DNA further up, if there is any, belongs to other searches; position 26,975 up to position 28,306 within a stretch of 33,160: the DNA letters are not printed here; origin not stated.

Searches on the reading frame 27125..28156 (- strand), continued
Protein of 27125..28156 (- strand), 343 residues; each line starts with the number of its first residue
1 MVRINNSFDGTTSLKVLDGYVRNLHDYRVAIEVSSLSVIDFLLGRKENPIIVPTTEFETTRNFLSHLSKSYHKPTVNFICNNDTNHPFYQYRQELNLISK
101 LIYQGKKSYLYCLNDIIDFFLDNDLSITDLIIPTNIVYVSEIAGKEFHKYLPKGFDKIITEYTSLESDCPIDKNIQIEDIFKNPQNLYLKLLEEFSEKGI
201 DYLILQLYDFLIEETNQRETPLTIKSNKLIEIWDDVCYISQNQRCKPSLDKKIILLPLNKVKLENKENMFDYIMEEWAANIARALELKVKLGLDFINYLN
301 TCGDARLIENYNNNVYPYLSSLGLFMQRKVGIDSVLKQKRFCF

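Call 30: fold_search(model_id=the predicted structure, library=viral)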
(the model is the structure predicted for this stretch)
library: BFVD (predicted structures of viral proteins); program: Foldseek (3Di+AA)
matches with E <= 10: 116; with E <= 0.001: 0
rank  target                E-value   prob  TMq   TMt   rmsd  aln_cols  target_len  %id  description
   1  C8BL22                1.0e+00  0.08  0.19  0.16  21.7       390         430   10  Envelope protein UL78 [Human cytomegalovirus]
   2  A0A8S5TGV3            1.1e+00  0.05  0.14  0.07  33.8       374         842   13  Uncharacterized protein [Myoviridae sp. ctIty1]
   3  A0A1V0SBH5            1.2e+00  0.04  0.13  0.07  25.1       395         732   12  U-box domain protein [Catovirus CTV1]
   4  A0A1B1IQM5            1.4e+00  0.06  0.09  0.08  21.3       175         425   12  (no name in the UniProt tables at hand)
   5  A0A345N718            1.8e+00  0.06  0.11  0.15  20.2       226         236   10  (no name in the UniProt tables at hand)
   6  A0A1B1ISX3            1.8e+00  0.02  0.09  0.07  30.9       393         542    9  (no name in the UniProt tables at hand)
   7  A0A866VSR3            2.0e+00  0.04  0.15  0.09  23.7       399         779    9  G protein-coupled receptor-2 [Elephant endotheliotropic herpesvirus 3A]
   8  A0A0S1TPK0            2.0e+00  0.03  0.11  0.11  23.9       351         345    9  G protein-coupled receptor-6.4 [Elephant endotheliotropic herpesvirus 4]
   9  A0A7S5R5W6            2.0e+00  0.02  0.10  0.04  36.3       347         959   13  (no name in the UniProt tables at hand)
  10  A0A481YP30            2.1e+00  0.10  0.22  0.23  22.1       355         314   14  Uncharacterized protein [Pithovirus LCDPAC01]
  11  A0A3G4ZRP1            2.2e+00  0.06  0.16  0.09  16.4       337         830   12  Patatin [Dasosvirus sp.]
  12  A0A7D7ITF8            2.2e+00  0.03  0.15  0.12  28.6       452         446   10  (no name in the UniProt tables at hand)
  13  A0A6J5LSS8            2.5e+00  0.02  0.10  0.14  48.4       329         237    8  Internal virion protein [uncultured Caudovirales phage]
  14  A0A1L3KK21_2          2.6e+00  0.02  0.09  0.04  32.4       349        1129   11  (no name in the UniProt tables at hand)
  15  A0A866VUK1            2.7e+00  0.06  0.17  0.20  20.6       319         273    9  G protein coupled receptor 3 [Elephant endotheliotropic herpesvirus 1A]
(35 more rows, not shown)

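Call 39: search_protein_families(library=pfam, proteins=[P0011], max_evalue=10)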
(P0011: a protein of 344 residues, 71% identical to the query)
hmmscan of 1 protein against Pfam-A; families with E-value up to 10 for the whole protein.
P0011 (344 aa): 0 families

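Call 44: search_protein_families(library=pfam, proteins=[L012:51-659:+, L012:1512-2270:-, L012:2334-2774:-, L012:3154-4386:+, L012:5027-7792:+, L012:8001-8888:+, L012:9113-9688:-, L012:9669-10091:-, L012:10294-10659:-], max_evalue=0.001)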
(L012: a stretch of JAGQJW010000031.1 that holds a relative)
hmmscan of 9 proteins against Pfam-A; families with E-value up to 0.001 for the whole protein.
L012:51-659:+ (202 aa): 0 families

L012:1512-2270:- (252 aa): 1 family
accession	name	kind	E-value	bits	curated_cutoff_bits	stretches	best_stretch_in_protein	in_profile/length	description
PF02661.23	Fic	-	4.1e-11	44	24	1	116-186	23-93/93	Fic/DOC family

L012:2334-2774:- (146 aa): 0 families

L012:3154-4386:+ (410 aa): 2 families
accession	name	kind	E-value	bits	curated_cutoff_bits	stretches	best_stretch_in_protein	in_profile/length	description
PF07732.21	Cu-oxidase_3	-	4.3e-13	49.8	21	1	135-242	8-117/119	Multicopper oxidase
PF07731.20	Cu-oxidase_2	-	1.1e-09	38.6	20.4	1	131-242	7-136/137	Multicopper oxidase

L012:5027-7792:+ (921 aa): 4 families
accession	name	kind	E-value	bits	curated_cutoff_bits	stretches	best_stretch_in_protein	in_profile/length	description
PF17432.8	DUF3458_C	-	9.8e-30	104.5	24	1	582-890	2-311/320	Domain of unknown function (DUF3458_C) ARM repeats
PF01433.26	Peptidase_M1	-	2.4e-28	99.7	27.7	1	286-488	16-218/218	Peptidase family M1 domain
PF17900.6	Peptidase_M1_N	-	8.9e-15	55.7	25.8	1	21-196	6-186/186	Peptidase M1 N-terminal domain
PF11940.14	DUF3458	-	0.00047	20.9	28.6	0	493-577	1-94/95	Domain of unknown function (DUF3458) Ig-like fold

L012:8001-8888:+ (295 aa): 0 families

L012:9113-9688:- (191 aa): 2 families
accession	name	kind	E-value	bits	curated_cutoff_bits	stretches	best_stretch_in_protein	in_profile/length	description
PF18955.5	DUF5698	-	4.8e-19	69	27.5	1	27-84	1-58/58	Domain of unknown function (DUF5698)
PF10035.14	DUF2179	-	1.4e-07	31.6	22.8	1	119-165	3-51/55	Uncharacterized protein conserved in bacteria (DUF2179)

L012:9669-10091:- (140 aa): 0 families

L012:10294-10659:- (121 aa): 0 families

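Call 45: find_encoding_contigs(protein=P0137, flank=6000, max_places=2)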
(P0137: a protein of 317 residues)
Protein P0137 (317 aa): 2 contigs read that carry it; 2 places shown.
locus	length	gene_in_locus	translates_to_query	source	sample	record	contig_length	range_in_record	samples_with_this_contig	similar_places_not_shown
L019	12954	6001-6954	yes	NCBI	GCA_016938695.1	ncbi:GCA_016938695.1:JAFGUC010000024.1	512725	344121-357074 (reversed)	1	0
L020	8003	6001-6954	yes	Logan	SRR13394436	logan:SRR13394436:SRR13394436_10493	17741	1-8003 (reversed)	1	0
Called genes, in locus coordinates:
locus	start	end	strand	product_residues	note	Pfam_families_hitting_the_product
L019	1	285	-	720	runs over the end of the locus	PF00403:HMA, PF00122:E1-E2_ATPase, PF00702:Hydrolase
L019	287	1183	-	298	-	PF00403:HMA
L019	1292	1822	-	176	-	PF05158:RNA_pol_Rpc34 (weak), PF01047:MarR (weak), PF12802:MarR_2 (weak), PF24034:DUF7343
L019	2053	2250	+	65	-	PF00313:CSD, PF08206:OB_RNB (weak)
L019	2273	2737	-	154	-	PF03073:TspO_MBR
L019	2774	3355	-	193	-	PF07648:Kazal_2 (faint), PF03891:DUF333, PF00050:Kazal_1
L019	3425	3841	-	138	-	-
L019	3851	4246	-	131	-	-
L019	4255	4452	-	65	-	PF12844:HTH_19, PF13443:HTH_26, PF13560:HTH_31, PF01381:HTH_3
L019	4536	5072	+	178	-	PF04229:GrpB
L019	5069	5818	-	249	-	-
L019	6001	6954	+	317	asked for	-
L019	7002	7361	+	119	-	PF01325:Fe_dep_repress, PF02742:Fe_dep_repr_C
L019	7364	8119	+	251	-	PF02535:Zip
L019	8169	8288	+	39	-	PF17253:DUF5320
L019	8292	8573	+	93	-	PF02001:DUF134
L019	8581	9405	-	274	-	-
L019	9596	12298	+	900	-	PF00133:tRNA-synt_1, PF01406:tRNA-synt_1e (faint), PF09334:tRNA-synt_1g, PF13603:tRNA-synt_1_2, PF00133:tRNA-synt_1, PF09334:tRNA-synt_1g (weak), PF08264:Anticodon_1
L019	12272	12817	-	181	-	PF01551:Peptidase_M23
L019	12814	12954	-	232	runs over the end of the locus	PF00535:Glycos_transf_2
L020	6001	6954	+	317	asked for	-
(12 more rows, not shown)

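Call 48: find_encoding_contigs(protein=P0140, flank=6000, max_places=2)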
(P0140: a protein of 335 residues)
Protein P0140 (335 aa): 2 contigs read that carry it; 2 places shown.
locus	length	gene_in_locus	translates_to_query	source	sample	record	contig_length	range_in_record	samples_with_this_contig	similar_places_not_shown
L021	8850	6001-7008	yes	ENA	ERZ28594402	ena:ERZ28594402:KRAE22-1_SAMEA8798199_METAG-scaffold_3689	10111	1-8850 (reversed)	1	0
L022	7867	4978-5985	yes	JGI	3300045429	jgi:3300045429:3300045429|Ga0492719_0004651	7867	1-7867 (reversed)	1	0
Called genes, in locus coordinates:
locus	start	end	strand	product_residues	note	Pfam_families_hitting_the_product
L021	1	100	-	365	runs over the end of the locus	PF01938:TRAM (weak), PF21579:PabTrmU54_TRAM_dom (weak), PF05958:tRNA_U5-meth_tr, PF03602:Cons_hypoth95 (weak)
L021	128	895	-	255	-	-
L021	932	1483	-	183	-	PF00252:Ribosomal_L16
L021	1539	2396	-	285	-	PF00480:ROK, PF01869:BcrAD_BadFG (faint)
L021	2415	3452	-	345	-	PF01380:SIS (weak), PF10432:bact-PGI_C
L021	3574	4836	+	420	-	PF00919:UPF0004, PF04055:Radical_SAM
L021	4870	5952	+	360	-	PF00149:Metallophos, PF12850:Metallophos_2 (faint)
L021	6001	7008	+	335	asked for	-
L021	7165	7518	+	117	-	PF01900:RNase_P_Rpp14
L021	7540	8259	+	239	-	PF10584:Proteasome_A_N, PF00227:Proteasome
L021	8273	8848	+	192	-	?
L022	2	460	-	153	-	?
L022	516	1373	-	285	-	PF00480:ROK, PF01869:BcrAD_BadFG (faint)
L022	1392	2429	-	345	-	PF01380:SIS (weak), PF10432:bact-PGI_C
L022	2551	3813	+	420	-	PF00919:UPF0004, PF04055:Radical_SAM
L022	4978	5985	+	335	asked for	-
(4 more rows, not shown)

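Call 49: list_cluster_members(proteins=[P0137, P0138, P0139, P0140, P0141, P0142, P0143, P0144, P0145, P0146])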
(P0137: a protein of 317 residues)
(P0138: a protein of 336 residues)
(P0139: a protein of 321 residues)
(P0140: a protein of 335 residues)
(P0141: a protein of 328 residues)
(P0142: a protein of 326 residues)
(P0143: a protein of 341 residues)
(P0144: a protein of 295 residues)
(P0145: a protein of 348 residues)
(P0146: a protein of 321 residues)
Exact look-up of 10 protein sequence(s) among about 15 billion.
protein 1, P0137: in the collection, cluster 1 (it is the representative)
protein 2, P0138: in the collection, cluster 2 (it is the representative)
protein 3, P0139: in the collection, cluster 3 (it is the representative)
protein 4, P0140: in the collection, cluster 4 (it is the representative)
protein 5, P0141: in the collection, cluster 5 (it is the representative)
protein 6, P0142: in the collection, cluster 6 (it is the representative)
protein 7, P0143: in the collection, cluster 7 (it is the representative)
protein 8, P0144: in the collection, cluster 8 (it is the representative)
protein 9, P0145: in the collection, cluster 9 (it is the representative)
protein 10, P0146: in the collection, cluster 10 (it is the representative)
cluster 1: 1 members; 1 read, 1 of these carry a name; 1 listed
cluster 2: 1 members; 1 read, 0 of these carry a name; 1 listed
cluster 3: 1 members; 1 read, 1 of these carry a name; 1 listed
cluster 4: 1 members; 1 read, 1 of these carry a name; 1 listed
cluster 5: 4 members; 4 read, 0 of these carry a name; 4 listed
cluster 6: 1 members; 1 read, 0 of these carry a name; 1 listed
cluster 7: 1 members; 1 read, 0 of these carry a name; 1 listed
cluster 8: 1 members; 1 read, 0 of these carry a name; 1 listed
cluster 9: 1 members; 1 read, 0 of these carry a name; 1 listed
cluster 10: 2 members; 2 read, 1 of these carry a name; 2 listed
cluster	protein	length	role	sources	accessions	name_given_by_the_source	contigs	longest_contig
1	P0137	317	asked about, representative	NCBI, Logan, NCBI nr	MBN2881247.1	hypothetical protein JXM83_04300 [Candidatus Woesearchaeota archaeon] | hypothetical protein [Candidatus Woesearchaeota archaeon]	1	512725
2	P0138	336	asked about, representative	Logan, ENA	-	-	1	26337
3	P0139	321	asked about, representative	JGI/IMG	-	hypothetical protein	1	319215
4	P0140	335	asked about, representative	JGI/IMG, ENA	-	hypothetical protein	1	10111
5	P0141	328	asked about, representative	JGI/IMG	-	-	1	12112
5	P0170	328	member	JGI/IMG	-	-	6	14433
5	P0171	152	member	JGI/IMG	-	-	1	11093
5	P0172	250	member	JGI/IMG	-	-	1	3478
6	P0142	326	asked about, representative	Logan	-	-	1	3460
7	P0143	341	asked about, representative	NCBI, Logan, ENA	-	-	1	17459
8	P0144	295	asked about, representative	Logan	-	-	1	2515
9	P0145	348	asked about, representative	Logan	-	-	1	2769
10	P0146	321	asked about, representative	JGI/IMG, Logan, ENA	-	-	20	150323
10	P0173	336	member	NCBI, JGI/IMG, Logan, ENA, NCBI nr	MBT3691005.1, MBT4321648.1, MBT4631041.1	hypothetical protein HOG16_02050 [Candidatus Woesearchaeota archaeon] | hypothetical protein | hypothetical protein [Candidatus Woesearchaeota archaeon]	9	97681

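Call 50: find_encoding_contigs(protein=P0139, flank=6000, max_places=1)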
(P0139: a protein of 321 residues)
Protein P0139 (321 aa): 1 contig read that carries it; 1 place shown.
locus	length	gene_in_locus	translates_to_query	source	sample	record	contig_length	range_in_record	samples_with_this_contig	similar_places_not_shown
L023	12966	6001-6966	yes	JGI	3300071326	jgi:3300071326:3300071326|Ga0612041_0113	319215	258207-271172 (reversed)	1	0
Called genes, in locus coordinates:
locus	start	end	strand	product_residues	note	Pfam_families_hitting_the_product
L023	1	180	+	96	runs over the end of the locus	PF00005:ABC_tran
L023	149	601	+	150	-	-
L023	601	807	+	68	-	-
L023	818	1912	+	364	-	PF12698:ABC2_membrane_3, PF01061:ABC2_membrane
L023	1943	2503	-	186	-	PF01381:HTH_3, PF12844:HTH_19, PF00571:CBS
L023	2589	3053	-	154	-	PF00571:CBS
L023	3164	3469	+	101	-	-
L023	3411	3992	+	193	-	PF00670:AdoHcyase_NAD (faint), PF02254:TrkA_N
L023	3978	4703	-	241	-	PF00149:Metallophos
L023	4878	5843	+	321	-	-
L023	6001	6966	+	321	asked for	-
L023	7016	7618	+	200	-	-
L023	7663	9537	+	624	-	PF01411:tRNA-synt_2c, PF07973:tRNA_SAD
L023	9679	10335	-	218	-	-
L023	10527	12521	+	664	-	PF01935:DUF87, PF05872:HerA_C (faint)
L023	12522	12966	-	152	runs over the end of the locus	-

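Call 51: find_encoding_contigs(protein=P0146, flank=6000, max_places=2)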
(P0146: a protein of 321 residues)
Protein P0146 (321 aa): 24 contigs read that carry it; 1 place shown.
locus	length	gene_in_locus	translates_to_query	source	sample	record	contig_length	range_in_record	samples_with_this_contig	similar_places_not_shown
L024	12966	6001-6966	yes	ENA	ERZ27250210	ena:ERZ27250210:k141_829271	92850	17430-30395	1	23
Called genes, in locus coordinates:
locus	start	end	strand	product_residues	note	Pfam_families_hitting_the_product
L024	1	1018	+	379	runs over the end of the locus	PF00266:Aminotran_5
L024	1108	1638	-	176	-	PF07314:Lit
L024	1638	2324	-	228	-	-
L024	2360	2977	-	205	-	PF01712:dNK (weak), PF02223:Thymidylate_kin, PF13207:AAA_17 (weak)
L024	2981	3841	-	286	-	PF02511:Thy1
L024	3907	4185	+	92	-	PF04010:DUF357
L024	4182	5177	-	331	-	PF13207:AAA_17, PF13238:AAA_18, PF00383:dCMP_cyt_deam_1, PF14437:MafB19-deam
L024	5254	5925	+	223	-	PF00696:AA_kinase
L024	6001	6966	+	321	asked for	-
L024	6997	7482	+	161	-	PF01712:dNK (faint), PF02224:Cytidylate_kin (weak), PF13189:Cytidylate_kin2 (weak), PF13238:AAA_18, PF13207:AAA_17 (weak)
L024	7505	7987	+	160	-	PF01876:RNase_P_p30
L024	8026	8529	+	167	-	-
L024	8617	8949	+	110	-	PF01900:RNase_P_Rpp14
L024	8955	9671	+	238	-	PF10584:Proteasome_A_N, PF00227:Proteasome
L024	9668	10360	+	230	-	PF01172:SBDS_N, PF09377:SBDS_domain_II, PF20268:SBDS_C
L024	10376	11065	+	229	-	PF21266:S1_RRP4 (faint), PF00013:KH_1, PF15985:KH_6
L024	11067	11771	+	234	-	PF01138:RNase_PH, PF03725:RNase_PH_C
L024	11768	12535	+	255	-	PF01138:RNase_PH, PF03725:RNase_PH_C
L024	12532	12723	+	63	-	PF01192:RNA_pol_Rpb6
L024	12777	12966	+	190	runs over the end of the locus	-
